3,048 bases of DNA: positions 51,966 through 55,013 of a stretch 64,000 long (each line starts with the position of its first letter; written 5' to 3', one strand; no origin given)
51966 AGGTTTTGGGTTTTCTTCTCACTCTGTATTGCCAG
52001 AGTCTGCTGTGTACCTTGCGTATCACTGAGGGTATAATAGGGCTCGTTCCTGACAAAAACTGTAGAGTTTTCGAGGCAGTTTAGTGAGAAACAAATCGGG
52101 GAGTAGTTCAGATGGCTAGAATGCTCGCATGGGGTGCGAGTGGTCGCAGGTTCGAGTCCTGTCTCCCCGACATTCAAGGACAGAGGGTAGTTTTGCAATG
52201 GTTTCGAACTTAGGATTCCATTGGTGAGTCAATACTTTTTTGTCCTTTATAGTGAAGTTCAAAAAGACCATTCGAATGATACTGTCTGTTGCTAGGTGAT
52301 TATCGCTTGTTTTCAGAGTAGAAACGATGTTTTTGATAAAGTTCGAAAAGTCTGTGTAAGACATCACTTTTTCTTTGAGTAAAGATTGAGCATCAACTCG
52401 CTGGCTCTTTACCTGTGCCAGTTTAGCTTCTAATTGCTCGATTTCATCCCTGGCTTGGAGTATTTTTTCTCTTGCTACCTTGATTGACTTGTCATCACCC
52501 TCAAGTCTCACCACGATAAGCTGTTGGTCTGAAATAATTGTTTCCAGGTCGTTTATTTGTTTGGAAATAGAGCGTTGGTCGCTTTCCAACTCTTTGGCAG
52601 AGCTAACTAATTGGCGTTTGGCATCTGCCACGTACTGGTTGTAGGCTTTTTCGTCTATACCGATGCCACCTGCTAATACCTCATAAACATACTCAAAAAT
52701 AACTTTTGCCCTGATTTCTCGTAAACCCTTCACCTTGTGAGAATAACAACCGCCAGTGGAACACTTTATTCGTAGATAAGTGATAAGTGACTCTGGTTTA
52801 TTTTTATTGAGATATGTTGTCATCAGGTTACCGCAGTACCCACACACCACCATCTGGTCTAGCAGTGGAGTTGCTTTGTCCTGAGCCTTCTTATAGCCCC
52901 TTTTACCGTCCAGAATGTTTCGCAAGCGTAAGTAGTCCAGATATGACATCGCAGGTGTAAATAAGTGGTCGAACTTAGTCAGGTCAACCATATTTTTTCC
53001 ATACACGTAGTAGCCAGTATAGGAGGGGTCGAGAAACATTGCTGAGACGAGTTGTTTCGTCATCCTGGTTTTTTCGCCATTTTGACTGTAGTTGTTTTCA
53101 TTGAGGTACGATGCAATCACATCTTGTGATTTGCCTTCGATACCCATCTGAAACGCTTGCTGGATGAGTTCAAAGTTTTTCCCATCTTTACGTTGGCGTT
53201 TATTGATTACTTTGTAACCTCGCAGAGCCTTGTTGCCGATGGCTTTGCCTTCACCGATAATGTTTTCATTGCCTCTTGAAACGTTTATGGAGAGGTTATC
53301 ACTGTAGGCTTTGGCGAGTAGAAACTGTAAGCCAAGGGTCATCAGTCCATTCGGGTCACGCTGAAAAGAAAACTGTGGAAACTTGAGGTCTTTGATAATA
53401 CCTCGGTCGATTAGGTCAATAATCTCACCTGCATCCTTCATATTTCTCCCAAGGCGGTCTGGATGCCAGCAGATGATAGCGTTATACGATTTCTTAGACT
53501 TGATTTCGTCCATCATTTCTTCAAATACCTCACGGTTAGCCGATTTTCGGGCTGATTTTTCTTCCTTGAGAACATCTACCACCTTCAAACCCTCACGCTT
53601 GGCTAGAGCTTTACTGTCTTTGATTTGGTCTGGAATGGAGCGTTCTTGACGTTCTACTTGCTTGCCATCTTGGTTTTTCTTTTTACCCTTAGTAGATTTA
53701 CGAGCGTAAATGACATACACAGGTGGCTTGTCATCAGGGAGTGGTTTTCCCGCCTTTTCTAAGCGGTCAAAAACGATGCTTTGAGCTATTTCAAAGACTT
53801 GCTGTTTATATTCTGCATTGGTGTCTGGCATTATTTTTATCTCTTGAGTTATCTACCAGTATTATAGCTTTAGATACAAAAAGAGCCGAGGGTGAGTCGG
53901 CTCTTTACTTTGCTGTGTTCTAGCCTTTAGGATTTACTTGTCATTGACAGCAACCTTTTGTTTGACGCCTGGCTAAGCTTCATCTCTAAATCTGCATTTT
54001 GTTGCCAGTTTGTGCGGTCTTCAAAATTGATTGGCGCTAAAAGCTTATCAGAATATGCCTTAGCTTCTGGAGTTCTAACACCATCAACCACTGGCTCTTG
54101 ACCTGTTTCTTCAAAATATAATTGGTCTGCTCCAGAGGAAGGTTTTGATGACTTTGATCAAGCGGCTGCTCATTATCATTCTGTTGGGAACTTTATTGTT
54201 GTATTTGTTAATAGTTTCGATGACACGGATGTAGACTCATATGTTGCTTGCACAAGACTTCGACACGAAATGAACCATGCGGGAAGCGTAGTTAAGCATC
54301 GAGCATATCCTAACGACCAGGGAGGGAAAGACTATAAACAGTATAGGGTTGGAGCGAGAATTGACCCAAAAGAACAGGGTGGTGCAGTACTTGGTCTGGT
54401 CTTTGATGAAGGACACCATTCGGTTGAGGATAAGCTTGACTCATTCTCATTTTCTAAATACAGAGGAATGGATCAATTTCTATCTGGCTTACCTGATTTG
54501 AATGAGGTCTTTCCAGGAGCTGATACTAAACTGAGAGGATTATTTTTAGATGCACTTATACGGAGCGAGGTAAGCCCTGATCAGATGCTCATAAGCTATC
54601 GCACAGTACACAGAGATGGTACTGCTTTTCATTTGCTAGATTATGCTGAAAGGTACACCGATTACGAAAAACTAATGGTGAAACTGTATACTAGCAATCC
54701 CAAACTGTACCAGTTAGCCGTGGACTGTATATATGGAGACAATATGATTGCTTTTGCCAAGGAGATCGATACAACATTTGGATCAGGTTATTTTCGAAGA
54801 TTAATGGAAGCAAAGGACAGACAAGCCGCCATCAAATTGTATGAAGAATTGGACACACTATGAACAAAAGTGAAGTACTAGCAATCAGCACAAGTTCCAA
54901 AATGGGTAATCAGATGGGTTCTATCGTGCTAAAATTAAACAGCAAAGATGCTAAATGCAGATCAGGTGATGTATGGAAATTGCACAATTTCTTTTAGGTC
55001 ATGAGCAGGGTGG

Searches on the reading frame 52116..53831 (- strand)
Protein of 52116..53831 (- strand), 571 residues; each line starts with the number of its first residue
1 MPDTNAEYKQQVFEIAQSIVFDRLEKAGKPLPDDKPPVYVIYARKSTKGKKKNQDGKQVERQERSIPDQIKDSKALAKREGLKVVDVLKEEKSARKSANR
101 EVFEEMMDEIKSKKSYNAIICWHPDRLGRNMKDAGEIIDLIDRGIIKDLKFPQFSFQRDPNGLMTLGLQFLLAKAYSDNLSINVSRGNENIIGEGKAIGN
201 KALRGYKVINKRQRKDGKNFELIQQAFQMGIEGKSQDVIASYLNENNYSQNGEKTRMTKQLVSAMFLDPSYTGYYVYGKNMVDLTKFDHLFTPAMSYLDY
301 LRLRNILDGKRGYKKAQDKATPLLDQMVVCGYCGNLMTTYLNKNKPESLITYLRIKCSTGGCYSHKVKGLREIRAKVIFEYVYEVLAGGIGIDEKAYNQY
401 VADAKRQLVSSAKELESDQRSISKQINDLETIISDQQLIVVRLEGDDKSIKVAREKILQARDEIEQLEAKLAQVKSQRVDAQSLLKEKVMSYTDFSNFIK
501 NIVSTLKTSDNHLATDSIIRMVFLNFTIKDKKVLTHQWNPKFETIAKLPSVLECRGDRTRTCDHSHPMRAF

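Call 4: search_protein_families(library=pfam, proteins=[window:52116-53831:-], max_evalue=0.01)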
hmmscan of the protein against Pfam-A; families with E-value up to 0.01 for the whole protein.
window:52116-53831:- (571 aa): 3 families
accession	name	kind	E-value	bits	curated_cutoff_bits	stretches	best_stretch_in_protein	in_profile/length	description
PF00239.26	Resolvase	-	6.7e-19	68.9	23.3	1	40-196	2-144/145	Resolvase, N terminal domain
PF07508.19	Recombinase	-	7.2e-09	36.3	21.1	1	221-281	5-64/102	Recombinase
PF13408.12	Zn_ribbon_recom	-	0.004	18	25.3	0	323-385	1-56/58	Recombinase zinc beta ribbon domain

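Call 5: search_protein_families(library=padloc, proteins=[window:52116-53831:-], max_evalue=0.01)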
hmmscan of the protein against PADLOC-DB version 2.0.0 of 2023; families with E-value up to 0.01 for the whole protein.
window:52116-53831:- (571 aa): 1 family
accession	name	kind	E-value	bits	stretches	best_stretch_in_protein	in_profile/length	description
PDLC00320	PtuB1|PtuB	-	0.006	14.4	0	446-526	122-201/202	Unknown function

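Call 6: search_protein_families(library=ncbifam, proteins=[window:52116-53831:-], max_evalue=0.01)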
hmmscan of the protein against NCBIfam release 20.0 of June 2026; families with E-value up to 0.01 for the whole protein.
window:52116-53831:- (571 aa): 2 families
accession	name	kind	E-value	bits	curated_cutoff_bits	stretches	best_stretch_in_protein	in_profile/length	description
NF047344.1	SCCmet_CcrA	equivalog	1.5e-16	60.6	700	1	58-479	10-407/442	cassette chromosome recombinase CcrA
NF049883.1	resolv_YneB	equivalog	5.3e-06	26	175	1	40-130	3-81/211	YneB family resolvase-like protein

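Call 42: find_related_loci(query=window:52116-53831:-, collection=metagenome_contigs, flank=10000)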
Query window:52116-53831:- (571 aa) in metagenome_contigs; peptide patterns used: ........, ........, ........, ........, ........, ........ (x = any residue, [..] = any of these).
94 stretches matched a pattern; 3 encode a relative of the query (tblastn E <= 1e-3); 3 distinct loci.
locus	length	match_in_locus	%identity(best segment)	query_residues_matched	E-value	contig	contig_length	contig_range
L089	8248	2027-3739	97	1-571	0e+0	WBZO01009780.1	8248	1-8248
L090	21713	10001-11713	87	1-571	0e+0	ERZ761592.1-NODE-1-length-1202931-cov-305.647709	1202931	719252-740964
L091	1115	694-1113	84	5-143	2e-65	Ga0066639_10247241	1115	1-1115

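Call 43: find_related_loci(query=window:52116-53831:-, collection=viral_contigs, flank=10000)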
Query window:52116-53831:- (571 aa) in viral_contigs; peptide patterns used: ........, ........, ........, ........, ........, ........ (x = any residue, [..] = any of these).
7 stretches matched a pattern; 1 encode a relative of the query (tblastn E <= 1e-3); 1 distinct loci.
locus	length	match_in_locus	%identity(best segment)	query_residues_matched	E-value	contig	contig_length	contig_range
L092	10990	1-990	22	40-359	6e-13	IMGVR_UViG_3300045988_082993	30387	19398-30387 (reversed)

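Call 47: search_protein_families(library=pfam, proteins=[L090:5986-8409:-, L090:9343-9900:+, L090:8568-8969:+, L090:5682-5957:+, L090:4399-5247:-, L090:3545-4363:-, L090:1275-3227:-, L001:9038-9922:-, L004:7108-8214:+, L090:12219-12995:+], max_evalue=0.01)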
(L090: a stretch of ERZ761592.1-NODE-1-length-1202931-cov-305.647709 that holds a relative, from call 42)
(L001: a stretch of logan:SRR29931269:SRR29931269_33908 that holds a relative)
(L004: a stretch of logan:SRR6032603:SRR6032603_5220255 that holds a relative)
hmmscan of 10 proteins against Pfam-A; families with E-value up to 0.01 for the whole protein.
L090:5986-8409:- (807 aa): 3 families
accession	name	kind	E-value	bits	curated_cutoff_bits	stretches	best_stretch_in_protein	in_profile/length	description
PF13191.12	AAA_16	-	6.8e-05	23.9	32.6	1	46-187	22-104/167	AAA ATPase domain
PF13401.12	AAA_22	-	0.00016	22.4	27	0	47-132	4-81/130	AAA domain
PF24883.2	NPHP3_N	-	0.00074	20.2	24.8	0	46-132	20-96/164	Nephrocystin 3, N-terminal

L090:9343-9900:+ (185 aa): 1 family
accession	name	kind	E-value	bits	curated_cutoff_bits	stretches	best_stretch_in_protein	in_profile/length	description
PF11611.13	DUF4352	-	9e-12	45.8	25.9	1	49-164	1-106/122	Domain of unknown function (DUF4352)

L090:8568-8969:+ (133 aa): 1 family
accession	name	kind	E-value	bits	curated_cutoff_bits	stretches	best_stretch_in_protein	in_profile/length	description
PF08326.17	ACC_central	-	0.00096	18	23.2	1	14-77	229-293/726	Acetyl-CoA carboxylase, central region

L090:5682-5957:+ (91 aa): 0 families

L090:4399-5247:- (282 aa): 0 families

L090:3545-4363:- (272 aa): 1 family
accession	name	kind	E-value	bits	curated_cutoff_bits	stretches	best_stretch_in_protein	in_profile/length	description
PF00459.30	Inositol_P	-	1.8e-44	152.7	27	1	12-247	10-253/271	Inositol monophosphatase family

L090:1275-3227:- (650 aa): 2 families
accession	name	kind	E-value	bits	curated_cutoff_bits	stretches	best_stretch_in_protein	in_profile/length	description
PF09972.14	DUF2207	-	6.1e-30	105.1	24.4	1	31-229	1-171/172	Predicted membrane protein (DUF2207) N-terminal domain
PF20990.2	DUF2207_C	-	1.9e-29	103.5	33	1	315-574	7-247/247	Predicted membrane protein (DUF2207) C-terminal domain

L001:9038-9922:- (294 aa): 5 families
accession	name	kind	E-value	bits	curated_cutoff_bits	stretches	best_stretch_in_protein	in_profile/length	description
PF00398.26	RrnaAD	-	1.1e-32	113.7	24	1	3-228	5-235/263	Ribosomal RNA adenine dimethylase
PF01135.25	PCMT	-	6.4e-08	33.1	20.3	1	9-84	54-131/210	Protein-L-isoaspartate(D-aspartate) O-methyltransferase (PCMT)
PF13649.12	Methyltransf_25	-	7.9e-05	23.7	27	1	32-109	1-78/97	Methyltransferase domain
PF13847.12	Methyltransf_31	-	0.00052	20.2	27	1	27-93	2-65/145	Methyltransferase domain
PF01728.25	FtsJ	-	0.00058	20.3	24.1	1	20-112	12-100/181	FtsJ-like methyltransferase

L004:7108-8214:+ (368 aa): 3 families
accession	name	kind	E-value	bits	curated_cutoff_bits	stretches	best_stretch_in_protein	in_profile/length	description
PF13408.12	Zn_ribbon_recom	-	3.5e-07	30.9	25.3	1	112-169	4-57/58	Recombinase zinc beta ribbon domain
PF22191.2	IBR_1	-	0.0024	18.1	27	0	82-107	5-31/47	IBR domain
PF12773.13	DZR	-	0.0093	16.5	27.3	0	81-120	13-45/45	Double zinc ribbon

L090:12219-12995:+ (258 aa): 4 families
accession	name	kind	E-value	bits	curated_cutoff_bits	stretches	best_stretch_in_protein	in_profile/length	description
PF07739.18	TipAS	-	4.5e-40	137.2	23.8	1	131-244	1-117/117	TipAS antibiotic-recognition domain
PF13411.12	MerR_1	-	2.8e-15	56.6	21.6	1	3-70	1-67/69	MerR HTH family regulatory protein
PF00376.29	MerR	-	1.7e-14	53.7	28.2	1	4-41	1-38/38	MerR family regulatory protein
PF09278.17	MerR-DNA-bind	-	0.005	17.9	25.4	0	48-105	3-59/65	MerR, DNA binding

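Call 48: search_protein_families(library=phrogs, proteins=[L001:8292-8558:+, L001:8656-9045:+, window:52116-53831:-], max_evalue=0.01)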
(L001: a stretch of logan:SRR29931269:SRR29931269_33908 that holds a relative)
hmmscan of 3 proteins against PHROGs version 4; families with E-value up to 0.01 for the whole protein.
L001:8292-8558:+ (88 aa): 0 families

L001:8656-9045:+ (129 aa): 1 family
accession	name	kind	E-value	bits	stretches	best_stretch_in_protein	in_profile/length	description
phrog_2538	-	head and packaging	0.0024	19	1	16-73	55-116/129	terminase small subunit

window:52116-53831:- (571 aa): 2 families
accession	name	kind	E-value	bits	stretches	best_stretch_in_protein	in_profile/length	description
phrog_95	-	integration and excision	1.9e-50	173.1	1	34-542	85-586/651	integrase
phrog_125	-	DNA, RNA and nucleotide metabolism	3.3e-17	63.9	1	39-259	22-216/254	DNA invertase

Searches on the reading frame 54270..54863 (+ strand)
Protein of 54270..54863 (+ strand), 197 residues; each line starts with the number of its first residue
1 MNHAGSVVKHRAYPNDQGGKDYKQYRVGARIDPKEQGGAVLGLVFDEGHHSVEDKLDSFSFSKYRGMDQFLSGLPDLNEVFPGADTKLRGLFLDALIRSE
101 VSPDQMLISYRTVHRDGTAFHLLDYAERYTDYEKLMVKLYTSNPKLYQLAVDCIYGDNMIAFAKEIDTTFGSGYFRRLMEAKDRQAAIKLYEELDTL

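Call 4: search_protein_families(library=pfam, proteins=[window:54270-54863:+], max_evalue=0.01)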
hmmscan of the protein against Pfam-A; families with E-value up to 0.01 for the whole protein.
window:54270-54863:+ (197 aa): 0 families

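Call 5: search_protein_families(library=padloc, proteins=[window:54270-54863:+], max_evalue=0.01)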
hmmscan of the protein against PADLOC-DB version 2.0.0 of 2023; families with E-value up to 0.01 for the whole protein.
window:54270-54863:+ (197 aa): 0 families

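Call 6: search_protein_families(library=ncbifam, proteins=[window:54270-54863:+], max_evalue=0.01)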
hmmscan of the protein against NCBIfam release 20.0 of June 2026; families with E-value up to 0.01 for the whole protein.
window:54270-54863:+ (197 aa): 0 families

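Call 47: search_protein_families(library=pfam, proteins=[L001:9038-9922:-, L004:7108-8214:+], max_evalue=0.01)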
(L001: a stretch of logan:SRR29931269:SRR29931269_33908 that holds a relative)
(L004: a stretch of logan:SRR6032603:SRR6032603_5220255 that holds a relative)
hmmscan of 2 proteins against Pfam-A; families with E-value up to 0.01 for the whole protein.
L001:9038-9922:- (294 aa): 5 families
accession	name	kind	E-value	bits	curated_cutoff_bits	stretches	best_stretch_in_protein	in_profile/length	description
PF00398.26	RrnaAD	-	1.1e-32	113.7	24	1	3-228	5-235/263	Ribosomal RNA adenine dimethylase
PF01135.25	PCMT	-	6.4e-08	33.1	20.3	1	9-84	54-131/210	Protein-L-isoaspartate(D-aspartate) O-methyltransferase (PCMT)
PF13649.12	Methyltransf_25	-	7.9e-05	23.7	27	1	32-109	1-78/97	Methyltransferase domain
PF13847.12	Methyltransf_31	-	0.00052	20.2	27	1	27-93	2-65/145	Methyltransferase domain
PF01728.25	FtsJ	-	0.00058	20.3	24.1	1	20-112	12-100/181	FtsJ-like methyltransferase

L004:7108-8214:+ (368 aa): 3 families
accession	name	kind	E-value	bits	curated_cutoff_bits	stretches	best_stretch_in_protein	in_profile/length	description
PF13408.12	Zn_ribbon_recom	-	3.5e-07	30.9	25.3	1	112-169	4-57/58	Recombinase zinc beta ribbon domain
PF22191.2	IBR_1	-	0.0024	18.1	27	0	82-107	5-31/47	IBR domain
PF12773.13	DZR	-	0.0093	16.5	27.3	0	81-120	13-45/45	Double zinc ribbon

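Call 48: search_protein_families(library=phrogs, proteins=[window:54270-54863:+, L001:8292-8558:+, L001:8656-9045:+], max_evalue=0.01)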
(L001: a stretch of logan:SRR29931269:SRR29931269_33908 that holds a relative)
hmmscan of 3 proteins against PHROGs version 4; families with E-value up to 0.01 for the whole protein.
window:54270-54863:+ (197 aa): 0 families

L001:8292-8558:+ (88 aa): 0 families

L001:8656-9045:+ (129 aa): 1 family
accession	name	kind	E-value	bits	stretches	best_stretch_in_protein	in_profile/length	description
phrog_2538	-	head and packaging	0.0024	19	1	16-73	55-116/129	terminase small subunit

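Call 73: search_dna_similar(query=window:54270-54863:+, collection=phages, mode=protein, max_evalue=0.01, max_rows=5)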
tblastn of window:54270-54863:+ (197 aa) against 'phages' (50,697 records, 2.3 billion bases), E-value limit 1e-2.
No match.

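Call 101: search_solved_structures(query=window:54270-54863:+, max_evalue=1)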
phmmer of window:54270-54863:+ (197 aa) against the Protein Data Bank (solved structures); distinct sequences matched with E-value up to 1: 0.
